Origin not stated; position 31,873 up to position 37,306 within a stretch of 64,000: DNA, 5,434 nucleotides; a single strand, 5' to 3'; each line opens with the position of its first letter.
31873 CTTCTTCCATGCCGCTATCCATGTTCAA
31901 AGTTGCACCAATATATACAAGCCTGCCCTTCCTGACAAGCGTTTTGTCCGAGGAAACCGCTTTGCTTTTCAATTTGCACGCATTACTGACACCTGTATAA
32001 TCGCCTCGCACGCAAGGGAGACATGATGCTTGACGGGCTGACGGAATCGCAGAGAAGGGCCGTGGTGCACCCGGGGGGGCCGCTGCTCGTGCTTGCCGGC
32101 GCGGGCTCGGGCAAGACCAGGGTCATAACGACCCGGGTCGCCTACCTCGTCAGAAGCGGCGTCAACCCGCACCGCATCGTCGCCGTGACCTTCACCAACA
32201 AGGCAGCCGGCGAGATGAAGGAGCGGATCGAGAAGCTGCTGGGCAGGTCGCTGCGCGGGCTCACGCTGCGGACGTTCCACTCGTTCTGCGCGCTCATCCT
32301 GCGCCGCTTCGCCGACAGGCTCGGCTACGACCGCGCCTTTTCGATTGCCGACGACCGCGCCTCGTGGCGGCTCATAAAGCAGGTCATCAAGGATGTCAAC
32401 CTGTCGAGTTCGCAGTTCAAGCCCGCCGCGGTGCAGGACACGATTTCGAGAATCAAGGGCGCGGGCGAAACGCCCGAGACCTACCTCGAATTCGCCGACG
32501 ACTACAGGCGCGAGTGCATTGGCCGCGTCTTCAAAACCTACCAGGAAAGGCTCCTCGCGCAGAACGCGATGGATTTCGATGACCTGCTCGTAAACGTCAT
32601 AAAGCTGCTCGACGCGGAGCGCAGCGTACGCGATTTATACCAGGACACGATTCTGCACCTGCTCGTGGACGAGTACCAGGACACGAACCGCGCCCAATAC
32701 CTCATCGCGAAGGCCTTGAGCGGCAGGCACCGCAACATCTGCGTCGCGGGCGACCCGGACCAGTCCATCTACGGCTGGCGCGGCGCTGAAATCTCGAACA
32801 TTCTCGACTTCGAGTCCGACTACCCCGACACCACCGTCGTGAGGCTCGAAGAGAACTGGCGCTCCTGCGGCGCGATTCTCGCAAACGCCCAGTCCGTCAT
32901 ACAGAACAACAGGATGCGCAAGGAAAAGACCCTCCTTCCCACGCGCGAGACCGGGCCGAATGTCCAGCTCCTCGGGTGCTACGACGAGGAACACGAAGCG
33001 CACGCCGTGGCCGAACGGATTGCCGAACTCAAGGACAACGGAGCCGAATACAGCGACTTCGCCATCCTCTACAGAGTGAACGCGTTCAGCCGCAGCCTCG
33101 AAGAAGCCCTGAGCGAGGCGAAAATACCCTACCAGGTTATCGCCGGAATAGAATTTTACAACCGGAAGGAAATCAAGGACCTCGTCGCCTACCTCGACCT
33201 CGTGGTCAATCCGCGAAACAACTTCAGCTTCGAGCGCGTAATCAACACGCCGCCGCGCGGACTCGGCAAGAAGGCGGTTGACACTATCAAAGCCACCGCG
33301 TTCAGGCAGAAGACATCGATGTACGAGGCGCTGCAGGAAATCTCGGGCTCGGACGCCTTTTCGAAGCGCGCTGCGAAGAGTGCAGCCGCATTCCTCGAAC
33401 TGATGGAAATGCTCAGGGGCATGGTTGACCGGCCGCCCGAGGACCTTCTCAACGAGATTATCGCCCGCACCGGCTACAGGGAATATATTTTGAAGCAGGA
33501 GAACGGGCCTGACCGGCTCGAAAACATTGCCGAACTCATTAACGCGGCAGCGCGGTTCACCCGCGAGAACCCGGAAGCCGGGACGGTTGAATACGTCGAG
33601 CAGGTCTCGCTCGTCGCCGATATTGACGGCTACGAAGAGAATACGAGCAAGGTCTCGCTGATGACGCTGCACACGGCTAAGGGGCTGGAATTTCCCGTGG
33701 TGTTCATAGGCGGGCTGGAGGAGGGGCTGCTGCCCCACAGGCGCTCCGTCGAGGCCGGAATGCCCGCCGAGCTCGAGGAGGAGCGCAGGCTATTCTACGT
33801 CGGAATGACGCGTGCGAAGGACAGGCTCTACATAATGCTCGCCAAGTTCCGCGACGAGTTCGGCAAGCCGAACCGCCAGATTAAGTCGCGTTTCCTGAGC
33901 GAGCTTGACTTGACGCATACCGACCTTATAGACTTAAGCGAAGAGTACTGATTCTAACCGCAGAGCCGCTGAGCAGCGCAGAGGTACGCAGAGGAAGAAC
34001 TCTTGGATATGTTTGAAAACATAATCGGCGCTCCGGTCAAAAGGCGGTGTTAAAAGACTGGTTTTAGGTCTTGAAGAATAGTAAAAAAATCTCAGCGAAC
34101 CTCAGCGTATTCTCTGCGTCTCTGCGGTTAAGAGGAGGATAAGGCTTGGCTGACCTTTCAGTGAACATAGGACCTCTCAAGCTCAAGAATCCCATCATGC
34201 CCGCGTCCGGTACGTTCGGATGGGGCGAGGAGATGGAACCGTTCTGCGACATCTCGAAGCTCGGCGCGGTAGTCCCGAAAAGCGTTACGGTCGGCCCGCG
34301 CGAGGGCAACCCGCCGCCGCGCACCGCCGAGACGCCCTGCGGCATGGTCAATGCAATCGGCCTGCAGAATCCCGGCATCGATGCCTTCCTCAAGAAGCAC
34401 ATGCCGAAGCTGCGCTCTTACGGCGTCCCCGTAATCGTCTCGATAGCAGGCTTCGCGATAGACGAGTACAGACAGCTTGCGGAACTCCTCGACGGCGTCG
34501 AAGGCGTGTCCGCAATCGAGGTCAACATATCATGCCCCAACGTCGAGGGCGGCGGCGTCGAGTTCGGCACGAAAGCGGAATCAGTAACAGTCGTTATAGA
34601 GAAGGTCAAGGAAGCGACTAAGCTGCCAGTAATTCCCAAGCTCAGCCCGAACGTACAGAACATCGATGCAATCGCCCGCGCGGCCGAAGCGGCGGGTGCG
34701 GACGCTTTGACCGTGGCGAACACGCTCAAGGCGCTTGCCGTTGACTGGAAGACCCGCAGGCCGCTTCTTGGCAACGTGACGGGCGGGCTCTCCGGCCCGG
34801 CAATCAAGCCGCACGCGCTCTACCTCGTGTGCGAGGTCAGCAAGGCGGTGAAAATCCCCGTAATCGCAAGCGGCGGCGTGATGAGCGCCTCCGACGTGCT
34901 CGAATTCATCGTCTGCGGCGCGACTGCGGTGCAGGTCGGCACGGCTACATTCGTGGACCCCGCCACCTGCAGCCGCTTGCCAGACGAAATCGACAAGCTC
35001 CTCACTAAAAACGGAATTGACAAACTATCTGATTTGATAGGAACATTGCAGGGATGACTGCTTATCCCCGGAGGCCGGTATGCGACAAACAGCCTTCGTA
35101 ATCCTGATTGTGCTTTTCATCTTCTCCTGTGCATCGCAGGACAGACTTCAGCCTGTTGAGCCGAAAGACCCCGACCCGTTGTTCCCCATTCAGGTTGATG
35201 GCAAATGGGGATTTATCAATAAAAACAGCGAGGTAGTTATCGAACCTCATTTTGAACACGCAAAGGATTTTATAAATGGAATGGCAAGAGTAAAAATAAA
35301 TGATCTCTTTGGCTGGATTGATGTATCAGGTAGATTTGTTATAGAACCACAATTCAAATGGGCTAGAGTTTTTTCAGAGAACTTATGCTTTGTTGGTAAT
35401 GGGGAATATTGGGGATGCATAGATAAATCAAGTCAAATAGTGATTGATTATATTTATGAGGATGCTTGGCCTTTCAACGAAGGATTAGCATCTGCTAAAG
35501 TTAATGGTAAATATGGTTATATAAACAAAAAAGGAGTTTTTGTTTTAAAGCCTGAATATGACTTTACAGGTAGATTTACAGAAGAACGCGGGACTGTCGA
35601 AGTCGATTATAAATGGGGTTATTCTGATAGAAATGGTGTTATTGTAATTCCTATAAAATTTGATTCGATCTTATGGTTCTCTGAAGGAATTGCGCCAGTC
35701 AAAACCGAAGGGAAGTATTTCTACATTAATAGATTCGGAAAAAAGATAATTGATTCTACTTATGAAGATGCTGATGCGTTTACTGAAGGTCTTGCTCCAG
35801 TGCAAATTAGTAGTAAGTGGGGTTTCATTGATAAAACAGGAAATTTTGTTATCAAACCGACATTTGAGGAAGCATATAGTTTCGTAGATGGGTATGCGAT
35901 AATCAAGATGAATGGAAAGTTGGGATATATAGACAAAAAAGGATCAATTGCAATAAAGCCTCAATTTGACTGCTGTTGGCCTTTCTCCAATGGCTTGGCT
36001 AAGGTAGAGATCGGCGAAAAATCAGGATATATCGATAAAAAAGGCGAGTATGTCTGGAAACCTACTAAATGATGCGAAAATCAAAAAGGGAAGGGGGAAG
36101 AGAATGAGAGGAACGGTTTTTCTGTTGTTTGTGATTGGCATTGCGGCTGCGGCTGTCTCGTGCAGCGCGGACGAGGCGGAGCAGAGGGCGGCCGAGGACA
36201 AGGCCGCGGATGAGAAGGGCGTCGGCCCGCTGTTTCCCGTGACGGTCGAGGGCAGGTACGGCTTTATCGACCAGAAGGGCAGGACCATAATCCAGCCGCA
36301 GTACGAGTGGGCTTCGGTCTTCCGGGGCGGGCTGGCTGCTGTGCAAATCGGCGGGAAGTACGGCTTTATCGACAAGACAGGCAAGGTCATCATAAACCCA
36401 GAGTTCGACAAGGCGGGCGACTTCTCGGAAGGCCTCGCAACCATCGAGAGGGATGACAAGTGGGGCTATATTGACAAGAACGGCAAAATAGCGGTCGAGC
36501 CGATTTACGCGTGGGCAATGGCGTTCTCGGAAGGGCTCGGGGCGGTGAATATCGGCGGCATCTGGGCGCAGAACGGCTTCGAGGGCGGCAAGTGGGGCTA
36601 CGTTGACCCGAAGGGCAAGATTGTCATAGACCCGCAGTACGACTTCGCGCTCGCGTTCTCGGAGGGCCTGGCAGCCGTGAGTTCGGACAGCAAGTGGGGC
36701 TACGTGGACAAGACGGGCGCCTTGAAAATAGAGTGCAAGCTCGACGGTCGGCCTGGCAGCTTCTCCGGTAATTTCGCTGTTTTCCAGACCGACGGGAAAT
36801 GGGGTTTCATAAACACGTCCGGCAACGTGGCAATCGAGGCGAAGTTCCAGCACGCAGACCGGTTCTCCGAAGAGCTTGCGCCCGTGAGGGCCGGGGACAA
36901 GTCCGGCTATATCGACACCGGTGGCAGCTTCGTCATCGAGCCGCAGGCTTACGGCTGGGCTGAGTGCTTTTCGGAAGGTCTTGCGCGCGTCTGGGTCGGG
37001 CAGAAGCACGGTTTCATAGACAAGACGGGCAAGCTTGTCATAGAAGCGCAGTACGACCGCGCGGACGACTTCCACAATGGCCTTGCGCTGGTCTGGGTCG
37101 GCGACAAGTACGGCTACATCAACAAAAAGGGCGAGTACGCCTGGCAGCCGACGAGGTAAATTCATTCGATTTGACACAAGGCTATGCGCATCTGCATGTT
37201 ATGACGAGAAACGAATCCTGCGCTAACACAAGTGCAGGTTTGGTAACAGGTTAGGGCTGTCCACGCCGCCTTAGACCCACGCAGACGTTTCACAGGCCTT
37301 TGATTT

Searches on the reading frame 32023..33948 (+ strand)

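Call 48: search_protein_families(library=pfam, proteins=[window:32023-33948:+], max_evalue=0.000001)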
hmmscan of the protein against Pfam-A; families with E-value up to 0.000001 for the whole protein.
window:32023-33948:+ (642 aa): 5 families
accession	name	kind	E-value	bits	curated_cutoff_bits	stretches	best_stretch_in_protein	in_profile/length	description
PF00580.27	UvrD-helicase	-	1.4e-87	294.2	23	1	6-268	1-271/271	UvrD/REP helicase N-terminal domain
PF13361.12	UvrD_C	-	1.8e-71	241.9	25.6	1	273-607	1-348/350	UvrD-like helicase C-terminal domain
PF13245.12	AAA_19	-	2.2e-22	80.1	25.1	1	10-251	1-132/134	AAA domain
PF13538.12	UvrD_C_2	-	2.7e-10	40.4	27.4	0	583-605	30-52/52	UvrD-like helicase C-terminal domain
PF01443.25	Viral_helicase1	-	7.6e-08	32.9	21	0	541-605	174-227/228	Viral superfamily 1 RNA helicase core domain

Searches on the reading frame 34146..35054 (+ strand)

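Call 48: search_protein_families(library=pfam, proteins=[window:34146-35054:+], max_evalue=0.000001)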
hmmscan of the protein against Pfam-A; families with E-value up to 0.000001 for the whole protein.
window:34146-35054:+ (303 aa): 3 families
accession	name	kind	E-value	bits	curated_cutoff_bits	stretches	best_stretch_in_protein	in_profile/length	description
PF01180.27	DHO_dh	-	1.3e-79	267.9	27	1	4-286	2-291/291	Dihydroorotate dehydrogenase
PF03060.21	NMO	-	3.8e-10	40.1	28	1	207-270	162-227/331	Nitronate monooxygenase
PF01207.24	Dus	-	1.5e-08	34.6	20.4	1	94-276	54-225/311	Dihydrouridine synthase (Dus)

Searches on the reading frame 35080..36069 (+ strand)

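Call 46: search_protein_families(library=pfam, proteins=[window:35080-36069:+], max_evalue=0.00001)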
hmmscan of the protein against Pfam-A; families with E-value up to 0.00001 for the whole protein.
window:35080-36069:+ (330 aa): 1 family
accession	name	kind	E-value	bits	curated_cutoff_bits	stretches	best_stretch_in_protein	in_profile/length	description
PF14903.11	WG_beta_rep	-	2.2e-90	296.6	25.6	8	247-280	1-34/35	WG containing repeat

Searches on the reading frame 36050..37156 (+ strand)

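Call 46: search_protein_families(library=pfam, proteins=[window:36050-37156:+], max_evalue=0.00001)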
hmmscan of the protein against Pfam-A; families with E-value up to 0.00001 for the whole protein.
window:36050-37156:+ (369 aa): 1 family
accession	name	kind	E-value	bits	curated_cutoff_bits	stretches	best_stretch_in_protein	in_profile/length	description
PF14903.11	WG_beta_rep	-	1.3e-94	310.1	25.6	7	182-216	1-35/35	WG containing repeat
